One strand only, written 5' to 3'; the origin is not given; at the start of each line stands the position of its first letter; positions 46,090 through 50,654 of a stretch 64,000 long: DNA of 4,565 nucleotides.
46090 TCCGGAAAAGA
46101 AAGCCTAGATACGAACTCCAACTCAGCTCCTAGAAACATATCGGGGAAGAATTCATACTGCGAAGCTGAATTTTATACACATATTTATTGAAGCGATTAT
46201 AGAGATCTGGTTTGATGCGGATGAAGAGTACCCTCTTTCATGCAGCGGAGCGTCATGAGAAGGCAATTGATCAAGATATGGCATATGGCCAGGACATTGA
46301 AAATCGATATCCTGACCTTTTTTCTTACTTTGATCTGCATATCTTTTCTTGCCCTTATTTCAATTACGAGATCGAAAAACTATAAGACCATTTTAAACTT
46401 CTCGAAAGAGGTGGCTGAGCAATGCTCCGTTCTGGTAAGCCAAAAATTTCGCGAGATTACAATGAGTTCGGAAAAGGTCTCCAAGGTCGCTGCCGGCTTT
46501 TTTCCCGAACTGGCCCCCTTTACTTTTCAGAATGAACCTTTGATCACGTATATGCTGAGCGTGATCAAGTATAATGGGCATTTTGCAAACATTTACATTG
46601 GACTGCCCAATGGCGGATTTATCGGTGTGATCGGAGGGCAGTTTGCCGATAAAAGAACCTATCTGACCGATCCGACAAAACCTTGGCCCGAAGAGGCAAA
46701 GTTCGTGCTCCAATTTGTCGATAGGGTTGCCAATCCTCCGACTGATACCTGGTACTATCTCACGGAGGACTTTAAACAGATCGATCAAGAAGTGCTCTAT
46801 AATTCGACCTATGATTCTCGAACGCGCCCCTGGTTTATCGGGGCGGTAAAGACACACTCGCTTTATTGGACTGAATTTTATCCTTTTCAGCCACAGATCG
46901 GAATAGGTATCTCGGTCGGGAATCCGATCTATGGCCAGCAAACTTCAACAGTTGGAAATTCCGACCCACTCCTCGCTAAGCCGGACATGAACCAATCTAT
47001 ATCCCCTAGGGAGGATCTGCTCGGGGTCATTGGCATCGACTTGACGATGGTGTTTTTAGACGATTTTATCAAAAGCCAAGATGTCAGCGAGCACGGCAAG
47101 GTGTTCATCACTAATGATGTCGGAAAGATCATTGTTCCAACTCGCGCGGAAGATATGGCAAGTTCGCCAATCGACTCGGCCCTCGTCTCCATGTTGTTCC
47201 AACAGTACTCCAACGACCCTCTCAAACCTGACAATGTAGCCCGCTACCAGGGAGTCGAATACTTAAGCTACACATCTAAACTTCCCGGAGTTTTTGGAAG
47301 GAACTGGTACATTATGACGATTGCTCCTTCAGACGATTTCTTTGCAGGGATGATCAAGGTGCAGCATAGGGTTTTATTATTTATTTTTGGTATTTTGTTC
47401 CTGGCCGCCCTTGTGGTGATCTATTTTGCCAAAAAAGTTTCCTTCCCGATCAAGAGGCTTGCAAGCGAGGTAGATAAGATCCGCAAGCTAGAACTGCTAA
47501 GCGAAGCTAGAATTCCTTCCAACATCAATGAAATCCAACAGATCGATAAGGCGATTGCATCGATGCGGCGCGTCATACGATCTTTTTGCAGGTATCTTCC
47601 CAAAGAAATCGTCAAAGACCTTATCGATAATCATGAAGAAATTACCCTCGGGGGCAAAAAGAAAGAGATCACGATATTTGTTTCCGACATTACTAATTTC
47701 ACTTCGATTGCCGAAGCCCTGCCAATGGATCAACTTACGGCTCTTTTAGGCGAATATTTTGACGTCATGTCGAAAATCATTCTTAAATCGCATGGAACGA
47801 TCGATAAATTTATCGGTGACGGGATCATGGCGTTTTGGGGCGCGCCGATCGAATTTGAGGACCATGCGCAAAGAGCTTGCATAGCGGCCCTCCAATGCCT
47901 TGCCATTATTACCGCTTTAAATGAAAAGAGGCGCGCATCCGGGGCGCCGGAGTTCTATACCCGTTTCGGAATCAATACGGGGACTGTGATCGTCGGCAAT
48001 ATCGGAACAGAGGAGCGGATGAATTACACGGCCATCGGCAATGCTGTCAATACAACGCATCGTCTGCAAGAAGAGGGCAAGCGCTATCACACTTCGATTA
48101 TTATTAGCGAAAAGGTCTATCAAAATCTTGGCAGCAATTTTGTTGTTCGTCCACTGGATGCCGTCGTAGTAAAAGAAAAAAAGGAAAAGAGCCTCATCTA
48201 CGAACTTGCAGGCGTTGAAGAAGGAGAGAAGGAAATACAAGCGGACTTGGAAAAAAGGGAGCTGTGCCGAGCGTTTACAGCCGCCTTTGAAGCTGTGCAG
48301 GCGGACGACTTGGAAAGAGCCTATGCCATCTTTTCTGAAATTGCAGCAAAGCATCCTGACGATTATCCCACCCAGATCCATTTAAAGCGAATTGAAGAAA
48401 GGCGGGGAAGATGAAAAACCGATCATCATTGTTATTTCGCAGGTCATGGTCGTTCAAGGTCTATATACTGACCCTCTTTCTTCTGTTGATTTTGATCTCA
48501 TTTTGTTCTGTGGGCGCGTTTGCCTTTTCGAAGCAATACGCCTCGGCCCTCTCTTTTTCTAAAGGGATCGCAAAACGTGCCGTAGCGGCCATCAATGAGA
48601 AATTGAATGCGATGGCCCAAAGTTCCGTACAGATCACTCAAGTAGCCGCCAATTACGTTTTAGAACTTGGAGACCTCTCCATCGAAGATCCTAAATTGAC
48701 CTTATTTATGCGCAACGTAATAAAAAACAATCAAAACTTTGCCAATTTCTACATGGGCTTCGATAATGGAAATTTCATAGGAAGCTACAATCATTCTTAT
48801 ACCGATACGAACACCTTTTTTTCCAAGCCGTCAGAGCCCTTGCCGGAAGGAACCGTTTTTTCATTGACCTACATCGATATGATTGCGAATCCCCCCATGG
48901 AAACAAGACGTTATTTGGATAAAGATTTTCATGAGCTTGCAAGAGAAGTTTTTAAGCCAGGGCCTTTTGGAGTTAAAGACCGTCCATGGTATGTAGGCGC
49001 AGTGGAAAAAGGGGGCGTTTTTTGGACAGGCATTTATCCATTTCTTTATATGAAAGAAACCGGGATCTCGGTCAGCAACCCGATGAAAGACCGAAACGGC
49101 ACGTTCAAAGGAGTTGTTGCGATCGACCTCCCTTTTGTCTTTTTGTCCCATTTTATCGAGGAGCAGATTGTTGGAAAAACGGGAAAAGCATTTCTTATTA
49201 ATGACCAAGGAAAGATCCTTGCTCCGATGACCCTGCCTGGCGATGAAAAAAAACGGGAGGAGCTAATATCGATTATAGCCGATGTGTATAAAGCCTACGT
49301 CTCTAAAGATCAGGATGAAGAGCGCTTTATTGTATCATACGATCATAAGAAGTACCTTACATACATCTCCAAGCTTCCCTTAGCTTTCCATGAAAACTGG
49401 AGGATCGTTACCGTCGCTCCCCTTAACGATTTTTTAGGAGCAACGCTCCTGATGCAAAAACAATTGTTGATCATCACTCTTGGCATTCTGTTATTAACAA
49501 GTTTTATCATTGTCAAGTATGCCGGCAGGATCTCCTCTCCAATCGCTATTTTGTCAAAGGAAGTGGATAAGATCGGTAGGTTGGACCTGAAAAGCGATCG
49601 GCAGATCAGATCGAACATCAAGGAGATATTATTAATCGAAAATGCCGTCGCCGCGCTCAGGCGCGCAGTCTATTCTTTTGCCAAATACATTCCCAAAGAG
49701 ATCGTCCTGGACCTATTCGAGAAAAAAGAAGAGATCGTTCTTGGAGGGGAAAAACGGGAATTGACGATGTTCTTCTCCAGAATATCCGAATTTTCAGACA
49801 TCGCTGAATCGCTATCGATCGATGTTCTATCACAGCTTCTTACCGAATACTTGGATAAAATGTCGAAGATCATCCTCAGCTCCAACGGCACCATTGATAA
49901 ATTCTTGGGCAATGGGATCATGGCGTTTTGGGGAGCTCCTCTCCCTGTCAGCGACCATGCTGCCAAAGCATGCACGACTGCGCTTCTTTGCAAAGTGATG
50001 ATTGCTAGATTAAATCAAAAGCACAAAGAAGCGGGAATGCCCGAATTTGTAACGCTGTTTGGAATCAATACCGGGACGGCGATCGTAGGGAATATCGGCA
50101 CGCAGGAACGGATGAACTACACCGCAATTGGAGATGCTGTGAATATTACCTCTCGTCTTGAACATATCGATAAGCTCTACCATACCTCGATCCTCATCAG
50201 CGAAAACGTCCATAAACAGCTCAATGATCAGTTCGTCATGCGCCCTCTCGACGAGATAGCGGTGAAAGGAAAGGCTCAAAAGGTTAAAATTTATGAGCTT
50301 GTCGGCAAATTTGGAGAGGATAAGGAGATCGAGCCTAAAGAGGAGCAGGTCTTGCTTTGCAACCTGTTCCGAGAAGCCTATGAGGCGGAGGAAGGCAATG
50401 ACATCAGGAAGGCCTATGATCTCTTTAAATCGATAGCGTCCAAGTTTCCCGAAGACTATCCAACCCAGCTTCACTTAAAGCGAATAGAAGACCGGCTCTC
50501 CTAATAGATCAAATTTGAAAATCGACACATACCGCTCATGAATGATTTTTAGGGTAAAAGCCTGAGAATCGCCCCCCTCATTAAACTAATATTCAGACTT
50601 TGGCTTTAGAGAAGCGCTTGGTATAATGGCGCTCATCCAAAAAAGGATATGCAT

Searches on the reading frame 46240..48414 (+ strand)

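Call 29: search_protein_families(library=pfam, proteins=[window:46240-48414:+], max_evalue=0.001)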
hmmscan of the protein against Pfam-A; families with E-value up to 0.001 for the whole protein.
window:46240-48414:+ (724 aa): 3 families
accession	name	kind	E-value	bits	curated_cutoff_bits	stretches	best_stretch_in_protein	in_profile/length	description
PF00211.25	Guanylate_cyc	-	4.2e-21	75.8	21.9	1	474-654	6-179/183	Adenylate and Guanylate cyclase catalytic domain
PF02743.24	dCache_1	-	2.5e-06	27.6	45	1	258-350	140-232/240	Cache domain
PF22673.2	MCP-like_PDC_1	-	0.00031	21.6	27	0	172-237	35-98/113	Methyl-accepting chemotaxis protein-like, first PDC sensor domain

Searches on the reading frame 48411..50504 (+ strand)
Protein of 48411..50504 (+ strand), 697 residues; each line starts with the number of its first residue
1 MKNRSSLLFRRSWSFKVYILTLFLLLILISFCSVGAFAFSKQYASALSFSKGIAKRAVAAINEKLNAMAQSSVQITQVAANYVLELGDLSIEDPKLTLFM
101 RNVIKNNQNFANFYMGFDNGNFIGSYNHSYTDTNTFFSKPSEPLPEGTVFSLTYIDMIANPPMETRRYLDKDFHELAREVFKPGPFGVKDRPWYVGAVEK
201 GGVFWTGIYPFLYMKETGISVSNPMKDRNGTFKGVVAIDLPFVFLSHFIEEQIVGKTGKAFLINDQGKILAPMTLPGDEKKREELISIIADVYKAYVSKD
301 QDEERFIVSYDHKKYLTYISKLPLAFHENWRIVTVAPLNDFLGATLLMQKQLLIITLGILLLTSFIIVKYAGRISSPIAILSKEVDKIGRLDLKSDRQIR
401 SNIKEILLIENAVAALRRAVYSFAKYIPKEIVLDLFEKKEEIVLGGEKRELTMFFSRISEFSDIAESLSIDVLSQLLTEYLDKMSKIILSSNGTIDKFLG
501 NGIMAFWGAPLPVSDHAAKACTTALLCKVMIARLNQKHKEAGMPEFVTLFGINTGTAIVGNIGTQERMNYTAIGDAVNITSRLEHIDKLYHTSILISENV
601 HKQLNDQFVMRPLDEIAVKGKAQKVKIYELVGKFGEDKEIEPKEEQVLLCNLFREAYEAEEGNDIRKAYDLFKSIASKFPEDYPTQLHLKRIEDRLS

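Call 29: search_protein_families(library=pfam, proteins=[window:48411-50504:+], max_evalue=0.001)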
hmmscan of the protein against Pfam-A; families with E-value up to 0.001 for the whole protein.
window:48411-50504:+ (697 aa): 3 families
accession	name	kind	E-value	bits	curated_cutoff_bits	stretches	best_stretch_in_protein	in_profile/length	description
PF02743.24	dCache_1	-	1.6e-19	70.9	45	1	186-334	93-239/240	Cache domain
PF00211.25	Guanylate_cyc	-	3.7e-18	66.2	21.9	1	448-630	6-181/183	Adenylate and Guanylate cyclase catalytic domain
PF22673.2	MCP-like_PDC_1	-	1.8e-05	25.6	27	1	189-243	55-109/113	Methyl-accepting chemotaxis protein-like, first PDC sensor domain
